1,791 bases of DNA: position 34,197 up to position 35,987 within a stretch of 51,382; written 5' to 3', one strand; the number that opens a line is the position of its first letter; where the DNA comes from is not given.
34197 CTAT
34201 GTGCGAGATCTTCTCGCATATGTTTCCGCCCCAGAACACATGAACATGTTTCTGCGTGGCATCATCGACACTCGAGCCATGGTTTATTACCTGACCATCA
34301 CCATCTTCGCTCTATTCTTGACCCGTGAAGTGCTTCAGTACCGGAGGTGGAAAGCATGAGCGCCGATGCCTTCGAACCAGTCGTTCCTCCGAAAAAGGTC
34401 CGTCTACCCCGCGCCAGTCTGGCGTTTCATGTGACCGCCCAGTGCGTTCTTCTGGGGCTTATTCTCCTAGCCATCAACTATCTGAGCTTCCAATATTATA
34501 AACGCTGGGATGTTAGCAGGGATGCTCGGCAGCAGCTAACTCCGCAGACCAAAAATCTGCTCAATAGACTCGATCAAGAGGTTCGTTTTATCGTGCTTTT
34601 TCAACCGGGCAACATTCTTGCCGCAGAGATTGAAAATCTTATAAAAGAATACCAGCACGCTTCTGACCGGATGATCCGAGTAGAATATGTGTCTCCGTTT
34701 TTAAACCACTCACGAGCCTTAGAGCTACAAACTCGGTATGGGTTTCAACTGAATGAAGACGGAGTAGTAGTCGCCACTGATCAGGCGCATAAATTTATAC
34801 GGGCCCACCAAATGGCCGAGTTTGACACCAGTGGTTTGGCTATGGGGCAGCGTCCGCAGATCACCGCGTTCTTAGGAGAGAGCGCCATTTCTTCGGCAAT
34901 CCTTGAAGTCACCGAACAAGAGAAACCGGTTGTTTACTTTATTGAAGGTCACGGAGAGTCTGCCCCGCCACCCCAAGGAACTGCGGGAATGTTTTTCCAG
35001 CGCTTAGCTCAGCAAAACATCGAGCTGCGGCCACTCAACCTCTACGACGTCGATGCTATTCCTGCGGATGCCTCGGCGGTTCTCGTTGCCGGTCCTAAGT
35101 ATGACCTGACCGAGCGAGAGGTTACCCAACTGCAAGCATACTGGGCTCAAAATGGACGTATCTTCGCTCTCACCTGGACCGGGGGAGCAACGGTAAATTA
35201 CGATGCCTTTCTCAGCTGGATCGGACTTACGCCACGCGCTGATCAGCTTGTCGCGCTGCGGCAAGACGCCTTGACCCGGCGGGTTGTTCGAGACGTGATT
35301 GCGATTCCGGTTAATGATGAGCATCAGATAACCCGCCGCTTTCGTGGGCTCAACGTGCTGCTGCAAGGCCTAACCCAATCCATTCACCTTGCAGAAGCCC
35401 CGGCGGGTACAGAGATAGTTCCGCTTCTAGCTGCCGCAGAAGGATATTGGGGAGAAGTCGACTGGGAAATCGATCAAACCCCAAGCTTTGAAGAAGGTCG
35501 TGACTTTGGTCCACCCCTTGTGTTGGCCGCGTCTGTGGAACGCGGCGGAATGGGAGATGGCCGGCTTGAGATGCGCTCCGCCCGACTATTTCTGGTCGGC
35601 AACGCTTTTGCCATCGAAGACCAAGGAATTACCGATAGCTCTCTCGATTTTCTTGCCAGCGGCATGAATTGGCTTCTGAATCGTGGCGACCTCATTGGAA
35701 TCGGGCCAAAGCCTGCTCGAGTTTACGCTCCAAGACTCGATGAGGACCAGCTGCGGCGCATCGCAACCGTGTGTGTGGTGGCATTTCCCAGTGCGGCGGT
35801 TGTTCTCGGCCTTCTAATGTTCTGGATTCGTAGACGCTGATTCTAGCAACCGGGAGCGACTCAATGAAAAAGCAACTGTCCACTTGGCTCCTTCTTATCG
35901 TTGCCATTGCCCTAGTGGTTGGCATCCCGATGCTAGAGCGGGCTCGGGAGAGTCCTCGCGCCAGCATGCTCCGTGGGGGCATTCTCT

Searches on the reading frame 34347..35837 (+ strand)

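Call 98: search_protein_families(library=pfam, proteins=[window:34347-35837:+], max_evalue=0.00001)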
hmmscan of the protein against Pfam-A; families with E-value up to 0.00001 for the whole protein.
window:34347-35837:+ (497 aa): 2 families
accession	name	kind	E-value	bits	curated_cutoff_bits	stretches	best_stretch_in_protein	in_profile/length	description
PF09822.16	ABC_transp_aux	-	5.4e-13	49.3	34.7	1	193-398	1-227/288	ABC-type uncharacterized transport system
PF23357.1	DUF7088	-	5.4e-09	36.6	27.8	1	61-134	4-81/105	Domain of unknown function (DUF7088)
